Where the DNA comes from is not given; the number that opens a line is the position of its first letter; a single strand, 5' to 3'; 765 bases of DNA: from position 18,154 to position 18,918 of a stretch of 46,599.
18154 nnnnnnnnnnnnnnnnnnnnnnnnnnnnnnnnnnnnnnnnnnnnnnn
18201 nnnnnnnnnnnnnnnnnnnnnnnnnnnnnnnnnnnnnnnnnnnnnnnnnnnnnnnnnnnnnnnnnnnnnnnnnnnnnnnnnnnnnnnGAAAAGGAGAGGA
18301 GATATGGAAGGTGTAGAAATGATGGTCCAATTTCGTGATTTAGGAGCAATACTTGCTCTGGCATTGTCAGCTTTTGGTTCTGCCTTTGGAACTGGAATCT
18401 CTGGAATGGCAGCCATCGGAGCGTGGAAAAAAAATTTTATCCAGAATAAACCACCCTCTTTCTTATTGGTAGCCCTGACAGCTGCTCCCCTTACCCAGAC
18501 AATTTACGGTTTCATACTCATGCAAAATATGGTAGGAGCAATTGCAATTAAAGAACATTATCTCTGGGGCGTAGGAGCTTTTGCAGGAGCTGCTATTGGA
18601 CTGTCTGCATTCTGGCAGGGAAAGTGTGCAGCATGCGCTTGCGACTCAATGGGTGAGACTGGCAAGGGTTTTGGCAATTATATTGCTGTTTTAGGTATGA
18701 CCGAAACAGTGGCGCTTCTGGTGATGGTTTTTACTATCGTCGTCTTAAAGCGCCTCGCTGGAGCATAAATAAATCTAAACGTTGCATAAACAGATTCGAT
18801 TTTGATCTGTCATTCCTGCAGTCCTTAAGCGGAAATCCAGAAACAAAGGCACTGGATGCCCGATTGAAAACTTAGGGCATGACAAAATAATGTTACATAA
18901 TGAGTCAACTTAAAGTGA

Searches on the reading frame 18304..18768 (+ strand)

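Call 66: search_protein_families(library=pfam, proteins=[window:18304-18768:+], max_evalue=0.00001)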
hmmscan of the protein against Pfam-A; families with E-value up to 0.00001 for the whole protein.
window:18304-18768:+ (154 aa): 1 family
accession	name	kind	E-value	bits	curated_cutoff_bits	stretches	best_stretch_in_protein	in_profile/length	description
PF00137.26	ATP-synt_C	-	3.4e-11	43.6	24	1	89-146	2-59/60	ATP synthase subunit C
